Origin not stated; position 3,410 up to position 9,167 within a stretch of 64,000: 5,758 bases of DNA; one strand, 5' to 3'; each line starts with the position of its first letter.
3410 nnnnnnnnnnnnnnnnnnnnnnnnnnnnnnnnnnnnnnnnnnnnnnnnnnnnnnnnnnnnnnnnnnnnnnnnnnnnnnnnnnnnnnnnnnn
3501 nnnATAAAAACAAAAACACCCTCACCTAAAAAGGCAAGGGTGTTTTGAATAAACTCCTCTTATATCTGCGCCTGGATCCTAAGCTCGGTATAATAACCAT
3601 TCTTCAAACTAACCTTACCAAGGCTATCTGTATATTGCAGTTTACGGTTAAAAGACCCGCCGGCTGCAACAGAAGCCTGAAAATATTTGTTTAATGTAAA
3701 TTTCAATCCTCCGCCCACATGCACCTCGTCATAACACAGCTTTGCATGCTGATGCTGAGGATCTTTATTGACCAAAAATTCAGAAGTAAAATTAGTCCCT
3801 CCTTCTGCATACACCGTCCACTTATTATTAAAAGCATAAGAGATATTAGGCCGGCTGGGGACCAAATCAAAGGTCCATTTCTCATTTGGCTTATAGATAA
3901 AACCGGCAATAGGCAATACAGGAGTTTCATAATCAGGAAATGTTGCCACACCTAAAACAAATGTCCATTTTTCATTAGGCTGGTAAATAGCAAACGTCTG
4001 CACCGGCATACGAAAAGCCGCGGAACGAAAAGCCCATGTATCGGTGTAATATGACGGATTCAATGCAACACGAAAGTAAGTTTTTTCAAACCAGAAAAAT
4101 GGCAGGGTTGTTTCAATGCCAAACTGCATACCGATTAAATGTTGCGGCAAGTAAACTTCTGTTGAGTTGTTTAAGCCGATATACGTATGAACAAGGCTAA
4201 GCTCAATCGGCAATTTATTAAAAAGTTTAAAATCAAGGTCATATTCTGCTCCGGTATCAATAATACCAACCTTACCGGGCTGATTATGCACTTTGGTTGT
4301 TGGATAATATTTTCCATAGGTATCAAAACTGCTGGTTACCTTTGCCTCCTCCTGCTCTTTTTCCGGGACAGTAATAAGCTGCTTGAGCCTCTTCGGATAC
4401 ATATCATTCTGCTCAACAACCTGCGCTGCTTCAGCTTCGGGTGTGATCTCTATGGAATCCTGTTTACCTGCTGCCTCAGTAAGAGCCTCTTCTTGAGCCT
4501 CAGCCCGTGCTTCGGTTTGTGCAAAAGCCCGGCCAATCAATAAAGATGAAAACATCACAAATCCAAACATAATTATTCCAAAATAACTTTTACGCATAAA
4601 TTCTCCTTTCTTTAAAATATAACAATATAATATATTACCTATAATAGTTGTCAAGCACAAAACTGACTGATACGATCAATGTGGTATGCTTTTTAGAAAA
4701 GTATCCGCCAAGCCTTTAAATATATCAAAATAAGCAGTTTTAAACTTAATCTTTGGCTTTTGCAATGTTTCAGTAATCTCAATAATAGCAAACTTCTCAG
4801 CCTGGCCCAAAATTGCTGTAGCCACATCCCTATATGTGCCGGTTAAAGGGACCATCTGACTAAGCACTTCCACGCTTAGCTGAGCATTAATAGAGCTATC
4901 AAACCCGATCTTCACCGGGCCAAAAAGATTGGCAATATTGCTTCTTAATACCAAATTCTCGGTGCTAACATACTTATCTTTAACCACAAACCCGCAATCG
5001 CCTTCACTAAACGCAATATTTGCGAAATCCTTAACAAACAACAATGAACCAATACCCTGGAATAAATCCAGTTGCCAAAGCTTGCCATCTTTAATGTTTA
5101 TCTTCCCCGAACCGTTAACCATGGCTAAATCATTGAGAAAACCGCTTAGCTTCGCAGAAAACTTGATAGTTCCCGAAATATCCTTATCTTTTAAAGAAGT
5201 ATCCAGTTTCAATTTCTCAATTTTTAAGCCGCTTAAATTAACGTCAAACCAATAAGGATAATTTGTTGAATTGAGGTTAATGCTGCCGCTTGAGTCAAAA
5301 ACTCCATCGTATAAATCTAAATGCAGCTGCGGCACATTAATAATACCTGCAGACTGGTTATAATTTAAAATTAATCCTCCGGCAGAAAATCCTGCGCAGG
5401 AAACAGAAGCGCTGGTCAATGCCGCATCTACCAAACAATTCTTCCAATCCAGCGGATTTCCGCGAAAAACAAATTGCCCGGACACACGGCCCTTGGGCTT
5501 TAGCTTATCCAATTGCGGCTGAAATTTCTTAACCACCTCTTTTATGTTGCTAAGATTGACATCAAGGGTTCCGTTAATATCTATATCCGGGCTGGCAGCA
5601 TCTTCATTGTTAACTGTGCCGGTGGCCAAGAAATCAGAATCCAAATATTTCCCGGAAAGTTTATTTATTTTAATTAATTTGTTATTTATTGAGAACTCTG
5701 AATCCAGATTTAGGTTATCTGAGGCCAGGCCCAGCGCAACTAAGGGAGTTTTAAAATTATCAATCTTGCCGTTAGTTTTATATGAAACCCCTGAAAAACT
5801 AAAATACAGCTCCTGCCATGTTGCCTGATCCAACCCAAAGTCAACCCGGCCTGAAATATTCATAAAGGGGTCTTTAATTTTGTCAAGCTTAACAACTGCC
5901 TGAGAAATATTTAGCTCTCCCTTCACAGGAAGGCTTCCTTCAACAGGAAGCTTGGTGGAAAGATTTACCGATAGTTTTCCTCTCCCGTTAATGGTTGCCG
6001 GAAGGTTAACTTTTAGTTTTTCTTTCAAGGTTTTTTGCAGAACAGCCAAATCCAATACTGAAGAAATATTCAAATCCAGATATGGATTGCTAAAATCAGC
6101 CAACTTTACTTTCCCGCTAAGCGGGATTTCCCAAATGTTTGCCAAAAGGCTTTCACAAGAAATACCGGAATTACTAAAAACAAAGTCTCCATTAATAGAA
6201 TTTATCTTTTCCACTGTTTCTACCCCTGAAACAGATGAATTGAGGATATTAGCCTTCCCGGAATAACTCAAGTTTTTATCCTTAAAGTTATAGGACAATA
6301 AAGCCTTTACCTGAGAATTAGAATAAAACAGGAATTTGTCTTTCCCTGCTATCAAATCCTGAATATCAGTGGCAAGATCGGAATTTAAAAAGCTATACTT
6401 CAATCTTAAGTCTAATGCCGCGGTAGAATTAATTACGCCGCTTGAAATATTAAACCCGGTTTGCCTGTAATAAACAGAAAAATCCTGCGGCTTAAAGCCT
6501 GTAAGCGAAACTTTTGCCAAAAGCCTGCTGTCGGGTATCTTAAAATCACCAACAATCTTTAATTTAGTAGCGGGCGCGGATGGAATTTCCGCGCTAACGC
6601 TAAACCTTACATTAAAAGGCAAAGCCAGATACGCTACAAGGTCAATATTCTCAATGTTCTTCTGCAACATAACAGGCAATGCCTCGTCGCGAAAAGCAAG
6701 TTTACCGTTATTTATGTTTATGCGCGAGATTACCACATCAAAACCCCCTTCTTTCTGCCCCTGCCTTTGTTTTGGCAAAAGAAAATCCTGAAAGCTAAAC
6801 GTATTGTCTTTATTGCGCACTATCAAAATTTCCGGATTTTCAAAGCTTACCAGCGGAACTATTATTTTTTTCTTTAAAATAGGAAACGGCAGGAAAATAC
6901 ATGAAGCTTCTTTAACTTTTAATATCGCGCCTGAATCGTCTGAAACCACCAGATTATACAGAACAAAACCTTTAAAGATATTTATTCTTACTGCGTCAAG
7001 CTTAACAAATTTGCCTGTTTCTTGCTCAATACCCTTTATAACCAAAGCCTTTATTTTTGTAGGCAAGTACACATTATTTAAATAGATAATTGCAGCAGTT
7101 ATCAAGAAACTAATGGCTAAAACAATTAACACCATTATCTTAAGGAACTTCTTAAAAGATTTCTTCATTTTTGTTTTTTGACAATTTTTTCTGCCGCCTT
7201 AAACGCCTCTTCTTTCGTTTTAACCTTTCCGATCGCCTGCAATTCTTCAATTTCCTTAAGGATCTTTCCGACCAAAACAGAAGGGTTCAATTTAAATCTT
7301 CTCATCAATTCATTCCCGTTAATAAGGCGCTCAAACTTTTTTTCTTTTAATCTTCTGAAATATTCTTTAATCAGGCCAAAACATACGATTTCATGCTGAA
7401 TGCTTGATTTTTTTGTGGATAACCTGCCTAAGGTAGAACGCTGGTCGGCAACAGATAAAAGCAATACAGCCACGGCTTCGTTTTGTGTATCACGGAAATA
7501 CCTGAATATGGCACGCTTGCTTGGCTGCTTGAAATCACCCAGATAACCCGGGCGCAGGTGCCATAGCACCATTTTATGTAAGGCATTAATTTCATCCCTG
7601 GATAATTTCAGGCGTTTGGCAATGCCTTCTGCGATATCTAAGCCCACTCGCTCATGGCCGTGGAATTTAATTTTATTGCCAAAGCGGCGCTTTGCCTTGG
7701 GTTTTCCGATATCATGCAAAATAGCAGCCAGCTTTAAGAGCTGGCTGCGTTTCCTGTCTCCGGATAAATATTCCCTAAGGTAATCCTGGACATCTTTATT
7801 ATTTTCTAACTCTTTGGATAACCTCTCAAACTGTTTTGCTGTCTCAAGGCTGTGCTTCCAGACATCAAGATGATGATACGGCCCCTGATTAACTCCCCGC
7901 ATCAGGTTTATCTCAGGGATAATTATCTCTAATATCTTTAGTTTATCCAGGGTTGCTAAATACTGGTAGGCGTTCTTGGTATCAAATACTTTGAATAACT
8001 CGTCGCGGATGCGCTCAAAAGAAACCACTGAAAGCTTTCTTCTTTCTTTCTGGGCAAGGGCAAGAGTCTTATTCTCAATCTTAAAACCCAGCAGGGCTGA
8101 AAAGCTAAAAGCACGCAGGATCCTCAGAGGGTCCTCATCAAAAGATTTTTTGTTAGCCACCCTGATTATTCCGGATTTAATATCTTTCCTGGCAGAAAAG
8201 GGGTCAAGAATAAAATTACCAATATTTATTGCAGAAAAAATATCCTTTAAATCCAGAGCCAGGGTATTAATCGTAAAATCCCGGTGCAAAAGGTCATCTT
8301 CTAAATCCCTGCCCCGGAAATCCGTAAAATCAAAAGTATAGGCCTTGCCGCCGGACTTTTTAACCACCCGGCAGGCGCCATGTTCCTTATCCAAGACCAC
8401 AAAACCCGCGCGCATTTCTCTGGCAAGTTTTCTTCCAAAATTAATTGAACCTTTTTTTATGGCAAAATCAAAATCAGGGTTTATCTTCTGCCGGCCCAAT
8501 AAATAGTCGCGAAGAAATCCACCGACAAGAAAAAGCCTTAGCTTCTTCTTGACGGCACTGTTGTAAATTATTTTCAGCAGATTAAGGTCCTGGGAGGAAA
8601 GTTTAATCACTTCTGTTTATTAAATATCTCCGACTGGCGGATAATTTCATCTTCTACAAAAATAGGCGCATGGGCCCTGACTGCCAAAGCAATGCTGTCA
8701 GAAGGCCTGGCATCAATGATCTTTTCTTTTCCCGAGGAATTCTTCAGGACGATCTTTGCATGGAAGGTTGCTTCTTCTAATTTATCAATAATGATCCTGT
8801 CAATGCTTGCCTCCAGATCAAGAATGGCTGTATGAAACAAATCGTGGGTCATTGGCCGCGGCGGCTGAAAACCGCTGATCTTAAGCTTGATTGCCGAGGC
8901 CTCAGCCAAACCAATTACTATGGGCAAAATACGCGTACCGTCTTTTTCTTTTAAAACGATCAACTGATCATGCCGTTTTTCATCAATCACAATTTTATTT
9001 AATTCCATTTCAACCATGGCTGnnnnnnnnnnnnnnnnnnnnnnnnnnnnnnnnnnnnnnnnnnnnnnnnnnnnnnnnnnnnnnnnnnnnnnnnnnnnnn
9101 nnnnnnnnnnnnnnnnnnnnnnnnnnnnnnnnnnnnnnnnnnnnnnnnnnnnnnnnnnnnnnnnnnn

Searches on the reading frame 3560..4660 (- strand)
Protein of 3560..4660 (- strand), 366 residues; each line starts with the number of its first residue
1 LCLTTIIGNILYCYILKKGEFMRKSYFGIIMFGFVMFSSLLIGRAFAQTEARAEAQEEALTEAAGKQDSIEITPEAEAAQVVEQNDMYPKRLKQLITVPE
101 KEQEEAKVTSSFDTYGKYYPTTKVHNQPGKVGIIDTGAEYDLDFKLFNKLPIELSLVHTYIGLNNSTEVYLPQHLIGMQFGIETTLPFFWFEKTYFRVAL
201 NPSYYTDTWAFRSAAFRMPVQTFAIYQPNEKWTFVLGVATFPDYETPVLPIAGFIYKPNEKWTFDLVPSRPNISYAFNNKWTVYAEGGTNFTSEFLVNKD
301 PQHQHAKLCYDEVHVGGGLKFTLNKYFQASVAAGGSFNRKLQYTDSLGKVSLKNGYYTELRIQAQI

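Call 11: search_protein_families(library=pfam, proteins=[window:3560-4660:-], max_evalue=0.001)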
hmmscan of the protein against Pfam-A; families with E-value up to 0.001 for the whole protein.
window:3560-4660:- (366 aa): 1 family
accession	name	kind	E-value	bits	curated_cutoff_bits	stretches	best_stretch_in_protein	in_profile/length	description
PF19783.5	DUF6268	-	1e-10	41.5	22.8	1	129-346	31-252/279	Domain of unknown function (DUF6268)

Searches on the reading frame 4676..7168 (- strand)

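Call 11: search_protein_families(library=pfam, proteins=[window:4676-7168:-], max_evalue=0.001)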
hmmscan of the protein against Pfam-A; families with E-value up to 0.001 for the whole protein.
window:4676-7168:- (830 aa): 3 families
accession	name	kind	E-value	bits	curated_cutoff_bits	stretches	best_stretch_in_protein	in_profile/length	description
PF05359.17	DUF748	-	1.2e-19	70.3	50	1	4-255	10-257/1037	Domain of Unknown Function (DUF748)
PF05170.20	AsmA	-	1.7e-10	40.8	29.8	1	6-704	2-568/607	AsmA family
PF13116.12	YhdP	-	2e-07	29.8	46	1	291-402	646-757/1224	YhdP protein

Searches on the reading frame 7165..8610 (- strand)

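Call 11: search_protein_families(library=pfam, proteins=[window:7165-8610:-], max_evalue=0.001)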
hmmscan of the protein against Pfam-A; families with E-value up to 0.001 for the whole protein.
window:7165-8610:- (481 aa): 5 families
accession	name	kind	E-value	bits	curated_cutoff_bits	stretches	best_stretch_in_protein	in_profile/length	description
PF01743.26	PolyA_pol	-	7.5e-15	55.8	23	1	26-150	1-126/126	Poly A polymerase head domain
PF01966.28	HD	-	4.3e-13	50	22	1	250-389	1-111/116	HD domain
PF12627.12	PolyA_pol_RNAbd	-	1.4e-12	47.6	22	1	175-235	1-61/64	Probable RNA and SrmB- binding site of polymerase A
PF13735.12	tRNA_NucTran2_2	-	6.5e-07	29.9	27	1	416-470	90-145/149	tRNA nucleotidyltransferase domain 2 putative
PF18019.7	Cas3_HD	-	0.00092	19.7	23.1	0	247-314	12-77/207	Cas3, HD domain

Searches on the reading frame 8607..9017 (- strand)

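Call 11: search_protein_families(library=pfam, proteins=[window:8607-9017:-], max_evalue=0.001)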
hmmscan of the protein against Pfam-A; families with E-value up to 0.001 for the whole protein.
window:8607-9017:- (136 aa): 1 family
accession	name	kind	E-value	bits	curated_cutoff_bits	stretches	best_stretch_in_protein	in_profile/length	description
PF02577.19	BFN_dom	-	1.7e-38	131.4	27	1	20-132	1-110/112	Bifunctional nuclease domain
